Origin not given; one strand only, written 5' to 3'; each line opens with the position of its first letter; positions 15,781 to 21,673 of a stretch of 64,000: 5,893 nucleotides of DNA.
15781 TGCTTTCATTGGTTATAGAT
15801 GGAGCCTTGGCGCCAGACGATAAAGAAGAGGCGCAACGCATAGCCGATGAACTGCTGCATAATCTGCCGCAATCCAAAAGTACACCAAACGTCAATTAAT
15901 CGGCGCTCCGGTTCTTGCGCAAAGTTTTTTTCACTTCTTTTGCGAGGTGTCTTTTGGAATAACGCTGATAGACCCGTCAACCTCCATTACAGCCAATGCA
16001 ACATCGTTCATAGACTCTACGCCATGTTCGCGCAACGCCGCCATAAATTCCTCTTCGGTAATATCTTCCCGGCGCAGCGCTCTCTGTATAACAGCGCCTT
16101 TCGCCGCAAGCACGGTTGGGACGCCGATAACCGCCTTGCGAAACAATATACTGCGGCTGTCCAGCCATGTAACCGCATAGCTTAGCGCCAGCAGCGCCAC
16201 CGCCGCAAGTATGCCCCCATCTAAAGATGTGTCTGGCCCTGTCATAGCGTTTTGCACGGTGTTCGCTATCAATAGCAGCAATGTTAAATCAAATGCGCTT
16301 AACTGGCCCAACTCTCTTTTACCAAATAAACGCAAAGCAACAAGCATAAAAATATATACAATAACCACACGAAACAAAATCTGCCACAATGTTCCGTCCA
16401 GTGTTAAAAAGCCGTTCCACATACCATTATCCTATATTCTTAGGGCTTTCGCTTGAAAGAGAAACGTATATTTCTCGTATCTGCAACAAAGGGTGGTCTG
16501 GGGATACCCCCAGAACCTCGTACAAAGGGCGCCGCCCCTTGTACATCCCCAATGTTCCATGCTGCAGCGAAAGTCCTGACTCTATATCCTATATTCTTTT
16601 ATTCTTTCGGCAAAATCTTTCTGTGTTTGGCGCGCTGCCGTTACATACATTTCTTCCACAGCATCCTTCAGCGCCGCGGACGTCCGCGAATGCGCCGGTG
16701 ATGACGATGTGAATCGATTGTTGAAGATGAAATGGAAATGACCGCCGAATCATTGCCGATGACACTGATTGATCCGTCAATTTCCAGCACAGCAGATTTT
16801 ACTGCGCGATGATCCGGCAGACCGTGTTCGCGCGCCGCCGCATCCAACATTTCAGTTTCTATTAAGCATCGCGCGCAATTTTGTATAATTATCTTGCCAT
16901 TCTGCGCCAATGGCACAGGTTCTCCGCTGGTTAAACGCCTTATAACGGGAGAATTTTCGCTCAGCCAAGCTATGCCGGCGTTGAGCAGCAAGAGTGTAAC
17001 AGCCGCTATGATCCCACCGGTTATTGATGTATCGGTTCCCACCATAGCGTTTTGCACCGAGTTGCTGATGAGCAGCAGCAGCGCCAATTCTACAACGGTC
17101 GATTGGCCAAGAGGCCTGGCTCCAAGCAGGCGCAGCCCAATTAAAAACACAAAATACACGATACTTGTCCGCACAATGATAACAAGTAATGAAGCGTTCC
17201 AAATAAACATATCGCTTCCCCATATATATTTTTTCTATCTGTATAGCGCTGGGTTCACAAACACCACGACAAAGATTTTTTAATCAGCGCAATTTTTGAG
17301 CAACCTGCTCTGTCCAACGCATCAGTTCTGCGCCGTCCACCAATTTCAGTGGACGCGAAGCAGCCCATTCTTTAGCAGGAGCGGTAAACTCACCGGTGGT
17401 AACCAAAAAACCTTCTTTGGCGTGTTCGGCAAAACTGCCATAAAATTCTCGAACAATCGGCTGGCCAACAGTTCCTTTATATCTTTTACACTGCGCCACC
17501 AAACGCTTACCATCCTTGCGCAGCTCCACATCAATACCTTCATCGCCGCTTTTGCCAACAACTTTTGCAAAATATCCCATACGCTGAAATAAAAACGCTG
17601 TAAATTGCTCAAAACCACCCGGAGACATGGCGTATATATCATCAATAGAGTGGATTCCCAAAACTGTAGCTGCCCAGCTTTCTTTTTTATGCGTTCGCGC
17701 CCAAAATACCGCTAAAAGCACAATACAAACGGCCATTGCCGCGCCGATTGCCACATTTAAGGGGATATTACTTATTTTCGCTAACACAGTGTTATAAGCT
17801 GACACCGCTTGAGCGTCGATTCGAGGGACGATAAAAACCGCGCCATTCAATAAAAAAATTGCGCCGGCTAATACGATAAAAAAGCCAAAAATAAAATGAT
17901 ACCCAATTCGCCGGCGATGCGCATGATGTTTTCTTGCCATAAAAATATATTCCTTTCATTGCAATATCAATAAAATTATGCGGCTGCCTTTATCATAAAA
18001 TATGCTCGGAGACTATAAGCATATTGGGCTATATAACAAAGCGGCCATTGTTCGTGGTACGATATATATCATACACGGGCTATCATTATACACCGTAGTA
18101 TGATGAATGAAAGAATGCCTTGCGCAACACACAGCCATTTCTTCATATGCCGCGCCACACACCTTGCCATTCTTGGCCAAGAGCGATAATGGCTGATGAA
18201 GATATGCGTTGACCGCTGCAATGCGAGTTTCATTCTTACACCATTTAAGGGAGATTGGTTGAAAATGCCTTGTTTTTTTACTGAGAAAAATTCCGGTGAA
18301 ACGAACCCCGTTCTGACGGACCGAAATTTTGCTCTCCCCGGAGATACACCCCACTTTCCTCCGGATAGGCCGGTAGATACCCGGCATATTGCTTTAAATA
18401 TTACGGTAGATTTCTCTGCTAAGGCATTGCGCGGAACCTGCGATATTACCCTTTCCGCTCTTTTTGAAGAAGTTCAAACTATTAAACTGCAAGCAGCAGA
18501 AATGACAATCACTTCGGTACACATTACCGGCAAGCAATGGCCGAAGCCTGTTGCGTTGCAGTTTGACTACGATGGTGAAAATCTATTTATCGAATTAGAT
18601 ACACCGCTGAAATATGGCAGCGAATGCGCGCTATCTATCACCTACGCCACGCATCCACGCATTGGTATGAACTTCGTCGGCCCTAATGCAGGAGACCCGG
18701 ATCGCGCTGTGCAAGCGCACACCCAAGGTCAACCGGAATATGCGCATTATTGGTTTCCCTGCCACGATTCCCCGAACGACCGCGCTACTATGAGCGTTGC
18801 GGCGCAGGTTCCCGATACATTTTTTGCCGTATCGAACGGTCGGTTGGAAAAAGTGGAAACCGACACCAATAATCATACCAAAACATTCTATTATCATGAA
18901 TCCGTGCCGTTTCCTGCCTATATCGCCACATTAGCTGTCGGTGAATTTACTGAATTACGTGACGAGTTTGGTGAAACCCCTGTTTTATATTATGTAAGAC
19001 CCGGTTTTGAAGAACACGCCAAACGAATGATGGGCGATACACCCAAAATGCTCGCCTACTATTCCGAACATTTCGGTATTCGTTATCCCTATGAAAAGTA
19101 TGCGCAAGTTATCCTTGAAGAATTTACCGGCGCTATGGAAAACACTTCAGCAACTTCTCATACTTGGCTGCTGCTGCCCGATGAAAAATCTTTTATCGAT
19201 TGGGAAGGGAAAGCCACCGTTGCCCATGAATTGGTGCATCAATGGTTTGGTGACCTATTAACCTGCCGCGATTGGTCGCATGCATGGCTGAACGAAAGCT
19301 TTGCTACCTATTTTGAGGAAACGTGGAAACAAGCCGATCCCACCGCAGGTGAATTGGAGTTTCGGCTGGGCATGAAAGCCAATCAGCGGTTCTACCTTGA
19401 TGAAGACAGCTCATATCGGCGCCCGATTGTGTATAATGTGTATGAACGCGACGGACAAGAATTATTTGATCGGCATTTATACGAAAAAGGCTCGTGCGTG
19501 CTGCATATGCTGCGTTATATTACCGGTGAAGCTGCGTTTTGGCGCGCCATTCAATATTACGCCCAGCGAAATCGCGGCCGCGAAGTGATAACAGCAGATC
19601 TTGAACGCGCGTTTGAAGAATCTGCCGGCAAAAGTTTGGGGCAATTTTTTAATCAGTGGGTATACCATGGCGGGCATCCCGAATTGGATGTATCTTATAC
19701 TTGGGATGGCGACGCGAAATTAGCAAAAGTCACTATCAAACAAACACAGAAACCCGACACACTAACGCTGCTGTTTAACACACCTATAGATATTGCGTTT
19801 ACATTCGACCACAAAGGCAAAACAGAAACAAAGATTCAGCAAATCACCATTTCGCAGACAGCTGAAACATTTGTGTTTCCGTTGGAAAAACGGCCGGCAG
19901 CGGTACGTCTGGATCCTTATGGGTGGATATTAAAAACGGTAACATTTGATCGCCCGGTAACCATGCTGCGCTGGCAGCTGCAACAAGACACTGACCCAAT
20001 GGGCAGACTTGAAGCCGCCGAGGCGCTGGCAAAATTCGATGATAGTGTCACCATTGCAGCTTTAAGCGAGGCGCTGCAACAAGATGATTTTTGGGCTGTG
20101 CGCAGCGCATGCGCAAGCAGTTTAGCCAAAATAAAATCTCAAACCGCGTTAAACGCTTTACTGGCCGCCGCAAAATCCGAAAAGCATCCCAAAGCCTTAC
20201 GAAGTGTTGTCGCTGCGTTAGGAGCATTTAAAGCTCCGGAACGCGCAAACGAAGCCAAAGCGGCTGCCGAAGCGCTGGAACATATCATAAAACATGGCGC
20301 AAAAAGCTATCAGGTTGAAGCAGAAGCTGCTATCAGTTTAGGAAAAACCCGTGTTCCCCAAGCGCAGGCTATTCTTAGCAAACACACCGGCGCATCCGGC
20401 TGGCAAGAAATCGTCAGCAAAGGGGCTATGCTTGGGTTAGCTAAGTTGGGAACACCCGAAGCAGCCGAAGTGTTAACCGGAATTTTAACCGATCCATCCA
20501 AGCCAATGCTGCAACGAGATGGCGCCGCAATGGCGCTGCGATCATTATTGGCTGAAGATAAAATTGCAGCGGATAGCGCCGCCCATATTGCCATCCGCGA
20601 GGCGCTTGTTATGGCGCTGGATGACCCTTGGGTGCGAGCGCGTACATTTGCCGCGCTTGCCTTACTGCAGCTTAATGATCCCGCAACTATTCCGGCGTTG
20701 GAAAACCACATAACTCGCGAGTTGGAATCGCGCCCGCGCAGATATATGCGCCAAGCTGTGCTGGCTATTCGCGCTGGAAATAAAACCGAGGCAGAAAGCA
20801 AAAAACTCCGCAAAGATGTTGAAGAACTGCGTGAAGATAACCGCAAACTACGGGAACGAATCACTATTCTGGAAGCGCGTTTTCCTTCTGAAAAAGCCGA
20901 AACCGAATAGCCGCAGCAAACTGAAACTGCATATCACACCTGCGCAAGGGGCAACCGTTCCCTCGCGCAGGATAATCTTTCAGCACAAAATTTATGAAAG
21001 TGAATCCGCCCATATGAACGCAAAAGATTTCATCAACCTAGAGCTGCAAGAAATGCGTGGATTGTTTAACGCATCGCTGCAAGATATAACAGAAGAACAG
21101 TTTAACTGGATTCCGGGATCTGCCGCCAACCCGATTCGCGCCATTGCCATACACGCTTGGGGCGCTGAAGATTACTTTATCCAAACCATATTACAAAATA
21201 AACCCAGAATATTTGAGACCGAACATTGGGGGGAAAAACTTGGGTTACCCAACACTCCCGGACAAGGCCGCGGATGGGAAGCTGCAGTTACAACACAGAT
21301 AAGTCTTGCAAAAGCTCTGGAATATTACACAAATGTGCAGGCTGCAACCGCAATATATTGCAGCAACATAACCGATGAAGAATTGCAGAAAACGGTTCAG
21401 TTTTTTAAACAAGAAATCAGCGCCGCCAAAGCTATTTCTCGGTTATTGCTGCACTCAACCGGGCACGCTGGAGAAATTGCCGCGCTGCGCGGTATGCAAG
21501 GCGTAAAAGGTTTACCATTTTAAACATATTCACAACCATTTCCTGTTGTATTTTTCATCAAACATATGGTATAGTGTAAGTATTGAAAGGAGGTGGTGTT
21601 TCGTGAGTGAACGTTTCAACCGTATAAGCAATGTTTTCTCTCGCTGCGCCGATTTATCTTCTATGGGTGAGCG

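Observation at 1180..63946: Nine copies of a ~137-bp TIR-bounded, hairpin-rich element confined to intergenic DNA (family A)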

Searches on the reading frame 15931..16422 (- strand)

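Call 33: search_protein_families(library=pfam, proteins=[window:15931-16422:-])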
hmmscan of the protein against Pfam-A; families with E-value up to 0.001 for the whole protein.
window:15931-16422:- (163 aa): 1 family
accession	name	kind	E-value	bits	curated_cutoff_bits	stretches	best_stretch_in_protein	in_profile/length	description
PF04239.17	DUF421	-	1.9e-15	56.9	23.6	1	90-160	2-72/129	YetF C-terminal domain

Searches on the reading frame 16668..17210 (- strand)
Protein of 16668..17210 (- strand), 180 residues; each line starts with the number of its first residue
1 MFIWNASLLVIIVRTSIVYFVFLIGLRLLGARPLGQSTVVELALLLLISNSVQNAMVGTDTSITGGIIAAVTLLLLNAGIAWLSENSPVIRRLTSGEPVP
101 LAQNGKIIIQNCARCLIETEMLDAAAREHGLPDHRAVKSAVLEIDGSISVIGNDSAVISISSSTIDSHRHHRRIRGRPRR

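Call 33: search_protein_families(library=pfam, proteins=[window:16668-17210:-])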
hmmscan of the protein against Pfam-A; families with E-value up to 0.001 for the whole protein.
window:16668-17210:- (180 aa): 1 family
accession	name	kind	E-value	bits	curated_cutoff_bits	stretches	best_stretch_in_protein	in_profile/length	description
PF04239.17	DUF421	-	1.6e-12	47.5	23.6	1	86-155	2-71/129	YetF C-terminal domain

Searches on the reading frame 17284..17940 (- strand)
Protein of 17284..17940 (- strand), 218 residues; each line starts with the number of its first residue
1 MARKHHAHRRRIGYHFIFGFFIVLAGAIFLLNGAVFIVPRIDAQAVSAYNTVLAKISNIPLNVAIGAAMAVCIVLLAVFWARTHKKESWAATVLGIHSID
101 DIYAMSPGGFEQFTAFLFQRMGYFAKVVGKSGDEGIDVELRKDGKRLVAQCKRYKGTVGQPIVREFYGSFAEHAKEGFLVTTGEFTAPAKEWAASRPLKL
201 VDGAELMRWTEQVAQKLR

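Call 33: search_protein_families(library=pfam, proteins=[window:17284-17940:-])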
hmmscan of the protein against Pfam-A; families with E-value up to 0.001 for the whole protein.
window:17284-17940:- (218 aa): 2 families
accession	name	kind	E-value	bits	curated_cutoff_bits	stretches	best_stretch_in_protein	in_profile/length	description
PF04471.18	Mrr_cat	-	4.6e-31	107.8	21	1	103-209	2-114/115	Restriction endonuclease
PF22722.2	NA-iREase1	-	2.7e-11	43.8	27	1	111-207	2-105/106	NACHT-associated inactive Restriction Endonuclease 1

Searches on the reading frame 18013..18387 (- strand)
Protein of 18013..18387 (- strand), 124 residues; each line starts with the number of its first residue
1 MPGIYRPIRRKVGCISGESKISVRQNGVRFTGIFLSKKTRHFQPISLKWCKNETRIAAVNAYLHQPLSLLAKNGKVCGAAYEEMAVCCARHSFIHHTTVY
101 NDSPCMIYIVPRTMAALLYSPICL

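Call 70: search_protein_families(library=pfam, proteins=[window:18013-18387:-], max_evalue=0.1)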
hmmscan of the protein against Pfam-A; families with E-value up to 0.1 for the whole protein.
window:18013-18387:- (124 aa): 0 families

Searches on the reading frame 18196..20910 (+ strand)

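Call 9: search_protein_families(library=ncbifam, proteins=[window:18196-20910:+])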
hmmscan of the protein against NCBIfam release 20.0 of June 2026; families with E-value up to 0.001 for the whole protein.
window:18196-20910:+ (904 aa): 5 families
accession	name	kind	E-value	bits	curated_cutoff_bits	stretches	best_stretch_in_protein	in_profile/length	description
TIGR02412.1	pepN_strep_liv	equivalog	6.3e-49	167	591.2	1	64-720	20-665/832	aminopeptidase N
TIGR02411.1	leuko_A4_hydro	equivalog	2.8e-43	148.5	761.7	1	60-472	11-416/600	leukotriene-A(4) hydrolase/aminopeptidase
TIGR02414.1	pepN_proteo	equivalog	2.1e-41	142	718.2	1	65-674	12-630/868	aminopeptidase N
NF045915.1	PhycobilmeDegNblB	equivalog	1.5e-06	27.9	300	1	610-769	58-206/214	phycobilisome degradation protein NblB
NF058502.1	phyc_lyase_CpcE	equivalog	1.8e-06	27.7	330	1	604-661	59-115/260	C-phycocyanin alpha-cysteine-84 phycocyanobilin lyase subunit CpcE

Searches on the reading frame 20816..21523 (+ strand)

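Call 33: search_protein_families(library=pfam, proteins=[window:20816-21523:+])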
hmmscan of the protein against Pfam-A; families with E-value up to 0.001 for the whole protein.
window:20816-21523:+ (235 aa): 3 families
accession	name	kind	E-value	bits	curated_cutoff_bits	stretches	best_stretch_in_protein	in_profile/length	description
PF12867.12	DinB_2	-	1.2e-08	35.9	24.8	1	77-221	2-128/128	DinB superfamily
PF04978.18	MST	-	4.3e-06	27.7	27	1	77-226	6-145/149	Mycothiol-S-transferase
PF07609.16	DUF1572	-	0.00018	21.7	23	0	183-222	104-143/163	Protein of unknown function (DUF1572)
